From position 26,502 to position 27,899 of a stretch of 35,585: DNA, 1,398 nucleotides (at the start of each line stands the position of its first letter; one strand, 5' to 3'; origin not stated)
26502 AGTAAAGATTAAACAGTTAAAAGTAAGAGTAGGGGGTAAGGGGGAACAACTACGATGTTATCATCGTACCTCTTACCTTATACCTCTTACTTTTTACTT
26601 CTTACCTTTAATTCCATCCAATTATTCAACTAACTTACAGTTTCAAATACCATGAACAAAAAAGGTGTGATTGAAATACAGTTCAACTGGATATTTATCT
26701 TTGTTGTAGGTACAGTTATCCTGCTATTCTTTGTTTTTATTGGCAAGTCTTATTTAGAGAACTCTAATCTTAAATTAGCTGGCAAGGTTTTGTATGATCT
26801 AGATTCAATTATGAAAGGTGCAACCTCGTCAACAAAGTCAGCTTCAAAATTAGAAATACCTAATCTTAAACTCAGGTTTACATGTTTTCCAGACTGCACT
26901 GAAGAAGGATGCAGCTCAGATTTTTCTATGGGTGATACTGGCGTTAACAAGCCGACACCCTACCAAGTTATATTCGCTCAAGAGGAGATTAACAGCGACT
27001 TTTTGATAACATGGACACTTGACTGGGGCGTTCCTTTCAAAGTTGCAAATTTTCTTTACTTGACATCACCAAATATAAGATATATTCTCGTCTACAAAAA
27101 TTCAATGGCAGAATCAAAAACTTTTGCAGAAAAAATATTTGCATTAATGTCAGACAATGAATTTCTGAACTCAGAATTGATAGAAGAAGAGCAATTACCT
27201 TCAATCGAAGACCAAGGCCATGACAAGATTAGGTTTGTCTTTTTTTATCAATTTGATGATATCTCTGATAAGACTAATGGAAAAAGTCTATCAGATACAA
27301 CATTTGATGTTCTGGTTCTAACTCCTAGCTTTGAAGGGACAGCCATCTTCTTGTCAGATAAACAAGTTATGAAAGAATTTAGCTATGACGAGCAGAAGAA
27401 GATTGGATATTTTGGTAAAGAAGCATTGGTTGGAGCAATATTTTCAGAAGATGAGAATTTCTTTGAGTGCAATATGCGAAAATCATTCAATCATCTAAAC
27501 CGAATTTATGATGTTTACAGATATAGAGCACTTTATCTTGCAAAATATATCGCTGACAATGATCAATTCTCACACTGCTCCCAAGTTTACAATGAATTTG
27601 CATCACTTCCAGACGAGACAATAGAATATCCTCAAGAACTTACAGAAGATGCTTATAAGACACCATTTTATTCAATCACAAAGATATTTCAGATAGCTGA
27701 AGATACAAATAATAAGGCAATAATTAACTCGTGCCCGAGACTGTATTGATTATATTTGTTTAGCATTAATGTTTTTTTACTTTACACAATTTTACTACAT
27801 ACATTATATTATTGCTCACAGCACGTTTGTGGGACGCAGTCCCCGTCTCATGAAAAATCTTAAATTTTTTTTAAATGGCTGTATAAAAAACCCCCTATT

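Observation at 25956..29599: Five consecutive genes with prepilin-like (class III) N-termini: candidate new archaeal type IV pilus-like filament set with no machinery in cis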

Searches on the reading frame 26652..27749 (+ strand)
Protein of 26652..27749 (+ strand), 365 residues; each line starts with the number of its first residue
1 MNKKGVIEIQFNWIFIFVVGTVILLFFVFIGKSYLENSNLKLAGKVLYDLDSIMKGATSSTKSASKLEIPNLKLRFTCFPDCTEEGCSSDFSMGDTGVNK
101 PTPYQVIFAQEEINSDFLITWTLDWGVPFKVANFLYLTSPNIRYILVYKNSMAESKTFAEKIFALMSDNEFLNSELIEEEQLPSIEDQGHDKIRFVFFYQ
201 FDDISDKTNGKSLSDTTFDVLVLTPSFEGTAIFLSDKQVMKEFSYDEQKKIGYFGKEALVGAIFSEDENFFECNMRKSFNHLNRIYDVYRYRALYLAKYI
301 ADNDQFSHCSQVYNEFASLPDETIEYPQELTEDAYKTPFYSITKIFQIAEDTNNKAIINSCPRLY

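Call 5: search_protein_families(library=pfam, proteins=[window:26652-27749:+], max_evalue=1)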
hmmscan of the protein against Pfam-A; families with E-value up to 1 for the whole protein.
window:26652-27749:+ (365 aa): 0 families

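Call 7: search_protein_families(library=ncbifam, proteins=[window:26652-27749:+], max_evalue=1)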
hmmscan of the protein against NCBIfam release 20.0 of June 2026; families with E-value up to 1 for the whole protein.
window:26652-27749:+ (365 aa): 0 families

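Call 8: find_encoding_contigs(protein=window:26652-27749:+, flank=10000, max_places=6)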
Protein window:26652-27749:+ (365 aa): 1 contig read that carries it; 1 place shown.
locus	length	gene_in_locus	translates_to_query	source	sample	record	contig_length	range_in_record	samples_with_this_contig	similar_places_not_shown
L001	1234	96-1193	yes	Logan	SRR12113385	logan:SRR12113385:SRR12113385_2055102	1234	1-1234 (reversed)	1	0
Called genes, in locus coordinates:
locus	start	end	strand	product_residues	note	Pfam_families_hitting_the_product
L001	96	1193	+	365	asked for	-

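Call 9: find_homologous_proteins(query=window:26652-27749:+, max_evalue=0.001)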
Query window:26652-27749:+ (365 aa): 105 proteins with E <= 0.001 among 1624 candidates.
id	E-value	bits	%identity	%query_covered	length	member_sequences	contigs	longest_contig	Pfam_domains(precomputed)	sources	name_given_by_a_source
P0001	1.1e-242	822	100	100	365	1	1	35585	-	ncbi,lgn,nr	ncbi:hypothetical protein HY636_04370 [Candidatus Woesearchaeota archaeon]|nr:hypothetical protein [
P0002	6.6e-213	724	87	100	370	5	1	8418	-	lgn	-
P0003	2.4e-135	469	57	100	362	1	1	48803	-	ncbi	ncbi:MAG: hypothetical protein ABIG89_04405 [Candidatus Woesearchaeota archaeon]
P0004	4.0e-134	465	56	99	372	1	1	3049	-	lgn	-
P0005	1.9e-124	434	55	100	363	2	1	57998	-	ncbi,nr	ncbi:hypothetical protein HOH15_02835 [Candidatus Woesearchaeota archaeon]|nr:hypothetical protein [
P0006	1.0e-117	411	54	100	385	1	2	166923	-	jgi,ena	jgi:hypothetical protein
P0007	3.2e-106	374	51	100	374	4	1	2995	-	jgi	jgi:hypothetical protein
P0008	4.5e-95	337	50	89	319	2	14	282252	-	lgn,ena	-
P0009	4.5e-52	196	33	100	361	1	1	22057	-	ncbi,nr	ncbi:hypothetical protein HZA96_02880 [Candidatus Woesearchaeota archaeon]|nr:hypothetical protein [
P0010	1.8e-51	194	36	100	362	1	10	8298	-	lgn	-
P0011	7.7e-46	175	35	79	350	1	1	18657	-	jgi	jgi:hypothetical protein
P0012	8.2e-45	172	33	100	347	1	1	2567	-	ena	-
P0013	3.8e-39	153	33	79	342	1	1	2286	-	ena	-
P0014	4.7e-39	153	30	99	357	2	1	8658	-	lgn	-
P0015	8.1e-39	152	36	79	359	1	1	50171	-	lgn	-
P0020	2.0e-37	147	32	99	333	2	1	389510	-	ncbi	-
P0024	9.8e-37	145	32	98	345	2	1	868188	-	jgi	jgi:hypothetical protein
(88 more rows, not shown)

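Call 11: find_encoding_contigs(protein=P0024, flank=10000, max_places=2)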
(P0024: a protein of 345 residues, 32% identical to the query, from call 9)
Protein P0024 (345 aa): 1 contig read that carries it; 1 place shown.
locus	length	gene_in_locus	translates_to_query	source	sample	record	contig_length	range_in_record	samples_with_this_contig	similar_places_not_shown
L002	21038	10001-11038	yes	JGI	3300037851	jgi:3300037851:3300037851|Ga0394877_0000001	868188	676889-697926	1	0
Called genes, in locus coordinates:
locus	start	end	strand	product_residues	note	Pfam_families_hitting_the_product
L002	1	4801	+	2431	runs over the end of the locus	-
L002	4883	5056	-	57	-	-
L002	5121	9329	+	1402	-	PF19077:Big_13 (faint), PF18884:TSP3_bac (weak)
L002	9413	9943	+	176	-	-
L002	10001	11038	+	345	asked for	-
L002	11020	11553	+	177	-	-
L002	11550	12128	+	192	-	-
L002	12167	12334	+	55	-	-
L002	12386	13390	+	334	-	-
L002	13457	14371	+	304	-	-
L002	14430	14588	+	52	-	-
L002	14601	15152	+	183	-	-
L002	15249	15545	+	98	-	-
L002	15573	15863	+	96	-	-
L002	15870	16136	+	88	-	-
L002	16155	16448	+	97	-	-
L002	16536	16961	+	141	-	-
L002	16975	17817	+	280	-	-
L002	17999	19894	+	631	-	-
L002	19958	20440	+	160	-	-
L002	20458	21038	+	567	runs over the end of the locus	PF11860:Muramidase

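Call 12: find_encoding_contigs(protein=P0020, flank=10000, max_places=2)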
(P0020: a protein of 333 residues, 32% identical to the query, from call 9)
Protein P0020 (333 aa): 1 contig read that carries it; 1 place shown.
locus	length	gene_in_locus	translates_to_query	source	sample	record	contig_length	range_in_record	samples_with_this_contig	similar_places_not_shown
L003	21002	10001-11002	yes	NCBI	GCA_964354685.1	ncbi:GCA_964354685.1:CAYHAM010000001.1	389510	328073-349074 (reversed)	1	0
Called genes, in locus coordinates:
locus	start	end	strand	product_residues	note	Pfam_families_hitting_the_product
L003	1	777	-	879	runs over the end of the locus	-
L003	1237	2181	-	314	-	PF01916:DS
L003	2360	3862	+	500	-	-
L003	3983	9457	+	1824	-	PF18884:TSP3_bac (weak)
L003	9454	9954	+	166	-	-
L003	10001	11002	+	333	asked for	-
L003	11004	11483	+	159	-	-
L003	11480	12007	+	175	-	-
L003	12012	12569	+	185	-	PF02643:DUF192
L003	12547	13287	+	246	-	-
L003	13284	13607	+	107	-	-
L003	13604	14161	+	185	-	PF23023:Anti-Pycsar_Apyc1 (weak), PF00753:Lactamase_B, PF19583:ODP (weak), PF12706:Lactamase_B_2 (weak)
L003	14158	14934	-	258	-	PF02511:Thy1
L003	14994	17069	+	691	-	PF13175:AAA_15 (weak), PF13304:AAA_21 (faint), PF13476:AAA_23, PF13166:AAA_13 (faint)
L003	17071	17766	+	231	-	PF08713:DNA_alkylation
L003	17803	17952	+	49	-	-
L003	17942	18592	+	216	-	PF02568:ThiI, PF06508:QueC (faint)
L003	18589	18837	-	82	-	PF00462:Glutaredoxin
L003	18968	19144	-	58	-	-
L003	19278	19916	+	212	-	PF19810:HFX_2341_N (faint)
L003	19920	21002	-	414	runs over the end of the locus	PF02812:ELFV_dehydrog_N, PF00208:ELFV_dehydrog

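Call 15: find_related_loci(query=A1, collection=genome_contigs, flank=10000)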
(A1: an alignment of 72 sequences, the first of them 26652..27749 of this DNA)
Query A1 (365 aa) in genome_contigs; peptide patterns used: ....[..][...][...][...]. (x = any residue, [..] = any of these).
312 stretches matched a pattern; 263 encode a relative of the query (tblastn E <= 1e-3); the best 80 are kept; 80 distinct loci.
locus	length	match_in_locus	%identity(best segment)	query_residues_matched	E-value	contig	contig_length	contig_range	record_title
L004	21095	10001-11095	90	1-365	0e+0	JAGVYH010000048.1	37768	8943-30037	Candidatus Woesearchaeota archaeon isolate RIFCSPHIGHO2_02_FULL_33_21 rifcsphigho2_02_scaffold_2871, whole genome shotgu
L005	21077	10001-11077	57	1-365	2e-142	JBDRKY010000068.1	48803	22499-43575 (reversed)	MAG: Candidatus Woesearchaeota archaeon isolate MEGAHIT-group-1.746 k141_9254722, whole genome shotgun sequence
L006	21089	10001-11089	55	1-365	1e-129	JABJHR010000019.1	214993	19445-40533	MAG: Candidatus Woesearchaeota archaeon isolate SI074_bin25 k141_930504, whole genome shotgun sequence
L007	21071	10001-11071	53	2-365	3e-120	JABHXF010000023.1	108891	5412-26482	MAG: Candidatus Woesearchaeota archaeon isolate SI047_bin3 k141_604877, whole genome shotgun sequence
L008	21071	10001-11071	33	2-365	5e-60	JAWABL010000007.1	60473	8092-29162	MAG: Candidatus Woesearchaeota archaeon isolate JZ-4_201808_bins_108 JZ-4_201808_bins_108_scaffold_7, whole genome shotg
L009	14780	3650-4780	29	1-365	5e-51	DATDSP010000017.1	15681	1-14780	MAG TPA_asm: Candidatus Nanoarchaeia archaeon isolate SMAG_U8006 k141_2374277, whole genome shotgun sequence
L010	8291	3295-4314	31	4-365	8e-51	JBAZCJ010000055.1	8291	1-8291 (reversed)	MAG: Candidatus Woesearchaeota archaeon isolate SO_2017_GW1_134 NODE_32313_length_8291_cov_0.845786_OW334_2017, whole ge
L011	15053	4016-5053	31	1-365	7e-50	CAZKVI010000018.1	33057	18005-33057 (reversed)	MAG TPA_asm: uncultured Methanosarcinales archaeon isolate SRP077602_co2_3 genome assembly, contig: NODE_1995_length_330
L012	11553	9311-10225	34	1-295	3e-49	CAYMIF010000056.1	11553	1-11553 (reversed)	MAG TPA_asm: uncultured Methanosarcinales archaeon isolate SRP141376_co4_74 genome assembly, contig: NODE_9269_length_11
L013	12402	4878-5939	32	1-365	1e-48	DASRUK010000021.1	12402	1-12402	MAG TPA_asm: Candidatus Nanoarchaeia archaeon isolate SMAG_U8018 k141_360904, whole genome shotgun sequence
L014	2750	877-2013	30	3-365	7e-49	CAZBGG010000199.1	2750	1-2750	MAG TPA_asm: uncultured Methanosarcinales archaeon isolate binchicken_co32_266 genome assembly, contig: NODE_71581_lengt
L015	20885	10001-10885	32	3-319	9e-48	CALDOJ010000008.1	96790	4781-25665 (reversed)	MAG TPA_asm: Candidatus Woesearchaeota archaeon isolate ERR2206790_bin.73_CONCOCT_v1.1_MAG genome assembly, contig: ERZ8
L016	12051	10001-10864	33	1-313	1e-46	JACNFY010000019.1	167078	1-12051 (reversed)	MAG: Nanobdellati archaeon isolate NIOZ-UU113 NIOZ-UU_NODE_36_length_167078_cov_10.91, whole genome shotgun sequence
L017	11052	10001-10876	31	3-313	9e-46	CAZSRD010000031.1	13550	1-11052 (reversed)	MAG TPA_asm: uncultured Methanosarcinales archaeon isolate SRP178699_co1_479 genome assembly, contig: NODE_6030_length_1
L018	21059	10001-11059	30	1-365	8e-46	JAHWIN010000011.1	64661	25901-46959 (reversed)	MAG: Candidatus Woesearchaeota archaeon isolate YT1_767 k127_10199487, whole genome shotgun sequence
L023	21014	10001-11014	32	2-365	2e-44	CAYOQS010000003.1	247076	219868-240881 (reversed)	MAG TPA_asm: uncultured Methanosarcinales archaeon isolate SRP332253_co2_156 genome assembly, contig: NODE_18_length_247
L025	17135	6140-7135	32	2-365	2e-43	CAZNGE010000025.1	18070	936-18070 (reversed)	MAG TPA_asm: uncultured Methanosarcinales archaeon isolate binchicken_co151_55 genome assembly, contig: NODE_4389_length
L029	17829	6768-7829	29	1-365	3e-42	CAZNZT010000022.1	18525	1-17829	MAG TPA_asm: uncultured Methanosarcinales archaeon isolate binchicken_co256_988 genome assembly, contig: NODE_6377_lengt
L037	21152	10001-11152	30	2-365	1e-41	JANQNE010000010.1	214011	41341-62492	MAG: Candidatus Nanoarchaeia archaeon isolate PL23a_bin.30 k99_2057350, whole genome shotgun sequence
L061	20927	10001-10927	29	3-315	1e-37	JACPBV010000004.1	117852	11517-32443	MAG: Candidatus Woesearchaeota archaeon isolate NC_groundwater_266_Ag_S-0.2um_46_18 S5_GD2017_2_S2_scaffold_98, whole ge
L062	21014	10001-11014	28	1-365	8e-38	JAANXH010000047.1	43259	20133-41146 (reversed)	MAG: Candidatus Woesearchaeota archaeon isolate SuakinDeep_MAG79_5 MAG795_47, whole genome shotgun sequence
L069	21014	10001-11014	28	1-365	2e-36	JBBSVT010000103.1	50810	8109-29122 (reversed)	MAG: Nanoarchaeota archaeon isolate H14-bin056_1 H14_bin056_1_000000000103, whole genome shotgun sequence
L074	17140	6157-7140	31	3-365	4e-36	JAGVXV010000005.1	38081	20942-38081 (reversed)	Candidatus Woesearchaeota archaeon isolate RIFCSPLOWO2_12_FULL_38_19 rifcsplowo2_12_scaffold_1459, whole genome shotgun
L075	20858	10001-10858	30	1-314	1e-35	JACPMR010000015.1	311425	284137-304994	MAG: Candidatus Woesearchaeota archaeon isolate NC_groundwater_554_Ag_S-0.1um_37_18 S35_SO-1_scaffold_226885, whole geno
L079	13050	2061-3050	29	1-365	2e-35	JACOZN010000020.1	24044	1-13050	MAG: Candidatus Woesearchaeota archaeon isolate NC_groundwater_206_Ag_S-0.1um_41_17 S4_GD2017_2_S1_scaffold_2660, whole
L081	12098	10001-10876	29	3-307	2e-35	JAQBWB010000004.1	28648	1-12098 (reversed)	MAG: Nanoarchaeota archaeon isolate casp150-mb.213 NODE_4376_length_28648_cov_0.098883, whole genome shotgun sequence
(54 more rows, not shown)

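Call 31: search_solved_structures(query=A1, max_evalue=10)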
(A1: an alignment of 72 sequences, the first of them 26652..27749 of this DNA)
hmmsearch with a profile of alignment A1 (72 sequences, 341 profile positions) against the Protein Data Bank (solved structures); distinct sequences matched with E-value up to 10: 1.
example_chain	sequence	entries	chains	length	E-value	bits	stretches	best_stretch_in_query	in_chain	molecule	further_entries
5lkb_A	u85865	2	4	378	0.24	14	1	248-287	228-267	Glutathione S-transferase omega-like 2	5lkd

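Call 37: predict_structure(alignment_id=A1)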
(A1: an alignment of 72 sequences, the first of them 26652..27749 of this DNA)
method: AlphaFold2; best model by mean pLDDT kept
length: 365 residues; sequences in the alignment: 72
mean_pLDDT: 91.1   pTM: 0.86
mean pLDDT of the five models: 91.1, 90.7, 90.0, 89.7, 89.3
residues with pLDDT >= 90: 268; 70-90: 81; 50-70: 16; < 50: 0
segments of 3 or more residues with pLDDT < 50: none
pLDDT, mean of each block of 10 residues (from residue 1): 74 94 97 93 89 83 89 93 91 89 95 95 90 95 98 98 96 97 94 97 77 88 95 95 93 95 97 95 93 95 94 93 81 65 88 92 86
secondary structure, 60 per line:
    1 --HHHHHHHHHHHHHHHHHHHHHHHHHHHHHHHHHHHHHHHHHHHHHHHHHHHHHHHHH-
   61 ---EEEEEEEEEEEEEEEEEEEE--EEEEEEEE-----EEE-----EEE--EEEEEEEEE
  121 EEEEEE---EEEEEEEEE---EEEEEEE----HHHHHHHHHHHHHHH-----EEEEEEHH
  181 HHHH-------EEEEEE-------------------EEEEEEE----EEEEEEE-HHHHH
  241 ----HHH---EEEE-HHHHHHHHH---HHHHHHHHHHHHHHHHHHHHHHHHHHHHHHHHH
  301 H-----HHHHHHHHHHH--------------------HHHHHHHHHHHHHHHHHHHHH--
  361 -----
elements in order: H3-59 E64-83 E86-93 E99-101 E107-109 E112-126 E130-138 E142-148 H153-167 E173-178 H179-184 E192-197 E217-223 E228-234 H236-240 E251-254 H256-264 H268-301 H307-317 H338-358

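Call 42: fold_search(model_id=the predicted structure, library=pdb)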
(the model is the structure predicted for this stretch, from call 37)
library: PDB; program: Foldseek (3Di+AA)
matches with E <= 10: 1156; with E <= 0.001: 0
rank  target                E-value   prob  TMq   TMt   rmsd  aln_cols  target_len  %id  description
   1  8ztp_B                2.1e-02  0.15  0.14  0.13  19.2       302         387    9  Crystal structure of cysteine desulfurase Sufs from Mycoplasma Pneumonia (released 2024-12-11)
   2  8aa2_G                2.9e-02  0.30  0.14  0.12  15.9       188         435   14  Inactive levan utilisation machinery (utilisome) in the presence of levan fructo-oligosaccharides DP 15-25 (released 2023-06-07)
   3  5v56_B                3.0e-02  0.21  0.15  0.10  20.2       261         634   10  2.9A XFEL structure of the multi-domain human smoothened receptor (with E194M mutation) in complex with TC114 (released 2017-05-24)
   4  1gc0_C                3.4e-02  0.44  0.18  0.18  15.1       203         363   11  CRYSTAL STRUCTURE OF THE PYRIDOXAL-5'-PHOSPHATE DEPENDENT L-METHIONINE GAMMA-LYASE FROM PSEUDOMONAS PUTIDA (released 2002-05-08)
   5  6gri_2                4.3e-02  0.47  0.18  0.23   9.2       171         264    9  E. coli Microcin synthetase McbBCD complex (released 2019-01-30)
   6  2yxe_B                4.3e-02  0.38  0.16  0.23   9.1       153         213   10  Crystal structure of L-isoaspartyl protein carboxyl methyltranferase (released 2007-10-30)
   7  2zyd_A                4.8e-02  0.20  0.15  0.13  15.0       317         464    8  Dimeric 6-phosphogluconate dehydrogenase complexed with glucose (released 2009-09-01)
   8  6grg_2                5.4e-02  0.44  0.19  0.23   9.3       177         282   11  E. coli Microcin synthetase McbBCD complex with pro-MccB17, ADP and phosphate bound (released 2019-01-30)
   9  9jz1_A                5.4e-02  0.06  0.09  0.11  16.9       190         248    8  Crystal structure of Nir2 C-terminal domain in complex with phosphate (released 2025-10-15)
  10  4j07_B                6.4e-02  0.21  0.14  0.25  11.6       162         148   12  Crystal structure of a PROBABLE RIBOFLAVIN SYNTHASE, BETA CHAIN RIBH (6,7-dimethyl-8-ribityllumazine synthase, DMRL sy (released 2013-03-06)
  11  9itj_C                7.6e-02  0.06  0.14  0.12  24.6       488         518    8  Chloroflexus aurantiacus ATP synthase, state 1 (released 2025-03-19)
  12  4ici                  8.1e-02  0.77  0.16  0.31   6.7       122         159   12  Crystal structure of a putative flavoprotein (BACEGG_01620) from Bacteroides eggerthii DSM 20697 at 1.40 A resolution (released 2013-01-02)
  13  2w42_A                8.1e-02  0.47  0.15  0.14   8.8       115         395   14  THE STRUCTURE OF A PIWI PROTEIN FROM ARCHAEOGLOBUS FULGIDUS COMPLEXED WITH A 16NT DNA DUPLEX. (released 2008-12-09)
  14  2w90_B                8.1e-02  0.14  0.15  0.12  15.3       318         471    9  Geobacillus stearothermophilus 6-phosphogluconate dehydrogenase with bound 6- phosphogluconate (released 2009-04-07)
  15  5v57_A                9.1e-02  0.16  0.17  0.11  20.2       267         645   13  3.0A SYN structure of the multi-domain human smoothened receptor in complex with TC114 (released 2017-05-24)
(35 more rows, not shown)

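Call 53: search_protein_families(library=pfam, proteins=[L003:12547-13287:+, L007:14245-15093:+, L010:5338-6279:+, L062:12343-13071:+, L029:9476-10159:-, L018:8249-8995:+, L081:2165-3037:+, L061:17581-18486:-, L023:6644-7636:-, L029:16454-17503:-], max_evalue=0.1)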
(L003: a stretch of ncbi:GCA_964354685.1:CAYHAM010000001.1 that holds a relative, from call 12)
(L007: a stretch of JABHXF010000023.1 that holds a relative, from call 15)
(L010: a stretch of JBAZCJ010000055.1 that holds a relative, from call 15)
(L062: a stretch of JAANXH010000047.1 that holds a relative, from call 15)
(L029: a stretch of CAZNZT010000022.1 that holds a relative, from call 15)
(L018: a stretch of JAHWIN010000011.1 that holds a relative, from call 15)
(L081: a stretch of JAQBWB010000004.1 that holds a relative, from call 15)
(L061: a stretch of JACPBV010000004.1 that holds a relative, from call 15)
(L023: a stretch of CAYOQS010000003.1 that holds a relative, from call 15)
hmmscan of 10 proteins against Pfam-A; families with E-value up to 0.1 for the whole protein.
L003:12547-13287:+ (246 aa): 1 family
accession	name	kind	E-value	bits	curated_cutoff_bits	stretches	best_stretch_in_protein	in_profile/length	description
PF02163.28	Peptidase_M50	-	0.00019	21.3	27.2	1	167-196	162-191/221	Peptidase family M50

L007:14245-15093:+ (282 aa): 1 family
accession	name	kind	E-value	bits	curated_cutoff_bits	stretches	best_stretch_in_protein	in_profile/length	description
PF01944.22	SpoIIM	-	5.5e-12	46.4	26.9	1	90-279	3-163/163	Stage II sporulation protein M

L010:5338-6279:+ (313 aa): 4 families
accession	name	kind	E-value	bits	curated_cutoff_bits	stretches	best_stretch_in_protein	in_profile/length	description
PF06550.16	SPP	-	1.6e-17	64.3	23.9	1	45-307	15-274/283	Signal-peptide peptidase, presenilin aspartyl protease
PF01080.22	Presenilin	-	4.5e-06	26.1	34.3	1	24-209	30-213/408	Presenilin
PF13273.12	DUF4064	-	0.0063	17.2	32.1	1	12-104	10-101/102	Protein of unknown function (DUF4064)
PF20303.3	YLATT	-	0.054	13.8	26.7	0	130-179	13-63/107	YEATS-Like-Associating Three TM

L062:12343-13071:+ (242 aa): 1 family
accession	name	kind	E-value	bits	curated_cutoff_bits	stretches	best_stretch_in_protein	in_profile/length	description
PF02163.28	Peptidase_M50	-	0.016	15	27.2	1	163-192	161-190/221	Peptidase family M50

L029:9476-10159:- (227 aa): 1 family
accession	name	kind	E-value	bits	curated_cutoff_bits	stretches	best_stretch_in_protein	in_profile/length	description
PF02592.20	Vut_1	-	1.3e-52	178.7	27.2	1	58-217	2-152/152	Putative vitamin uptake transporter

L018:8249-8995:+ (248 aa): 15 families
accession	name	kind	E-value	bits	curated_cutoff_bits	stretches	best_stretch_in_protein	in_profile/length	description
PF01956.21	EMC3_TMCO1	-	1.7e-18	67.4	27.1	1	9-112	3-114/169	Integral membrane protein EMC3/TMCO1-like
PF13858.11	DUF4199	-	1.3e-06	29.3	32.3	1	20-106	72-154/165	Protein of unknown function (DUF4199)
PF02096.25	60KD_IMP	-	1e-05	26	35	1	20-106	3-84/163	60Kd inner membrane protein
PF09991.14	DUF2232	-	0.00028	20.6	27.8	1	18-112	87-181/290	Predicted membrane protein (DUF2232)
PF19579.4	FtsL_2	-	0.0031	17.8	24.6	1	20-71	19-70/100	Bacteriodetes cell division protein (FtsL-like)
PF05478.16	Prominin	-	0.0086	14.7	34.3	0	22-86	144-208/799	Prominin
PF08336.16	P4Ha_N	-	0.014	15.6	25.3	1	40-89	10-59/135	Prolyl 4-Hydroxylase alpha-subunit, N-terminal region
PF03605.20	DcuA_DcuB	-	0.022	14.1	27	1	17-108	162-248/368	Anaerobic c4-dicarboxylate membrane transporter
PF01312.24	Bac_export_2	-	0.024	14.3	24.4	1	20-89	179-248/335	FlhB HrpN YscU SpaS Family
PF07960.16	CBP4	-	0.03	14.6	28.8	1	22-81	10-72/131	CBP4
PF16731.10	GARP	-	0.03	14.2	27.4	1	37-78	149-189/193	Glutamic acid/alanine-rich protein of Trypanosoma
PF06103.16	DUF948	-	0.036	14.7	37.2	1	22-79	11-69/89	Bacterial protein of unknown function (DUF948)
PF03814.21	KdpA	-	0.036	12.7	22.6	1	29-130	2-107/548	Potassium-transporting ATPase A subunit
PF06305.16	LapA_dom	-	0.061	13.7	28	1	19-65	19-61/64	Lipopolysaccharide assembly protein A domain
PF04977.20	DivIC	-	0.077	13.2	28.9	0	28-76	1-49/80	Septum formation initiator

L081:2165-3037:+ (290 aa): 0 families

L061:17581-18486:- (301 aa): 1 family
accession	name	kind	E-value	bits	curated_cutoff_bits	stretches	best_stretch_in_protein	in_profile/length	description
PF03706.18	LPG_synthase_TM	-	3.6e-23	82.9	33.4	1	4-284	2-296/302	Lysylphosphatidylglycerol synthase TM region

L023:6644-7636:- (330 aa): 0 families

L029:16454-17503:- (349 aa): 3 families
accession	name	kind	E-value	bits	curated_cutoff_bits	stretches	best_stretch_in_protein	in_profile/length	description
PF01545.26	Cation_efflux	-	8.6e-50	169.7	26.6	1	7-198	2-198/198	Cation efflux family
PF16916.11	ZT_dimer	-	1.7e-06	28.3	26.7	1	205-276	8-76/78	Dimerisation domain of Zinc Transporter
PF02576.22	RimP_N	-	0.013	16.3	22.7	1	210-261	2-53/73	RimP N-terminal domain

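Call 67: search_protein_families(library=pfam, proteins=[L002:17999-19894:+], max_evalue=0.01)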
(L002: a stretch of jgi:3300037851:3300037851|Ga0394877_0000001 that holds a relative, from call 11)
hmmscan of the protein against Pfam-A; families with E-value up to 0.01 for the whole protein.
L002:17999-19894:+ (631 aa): 0 families
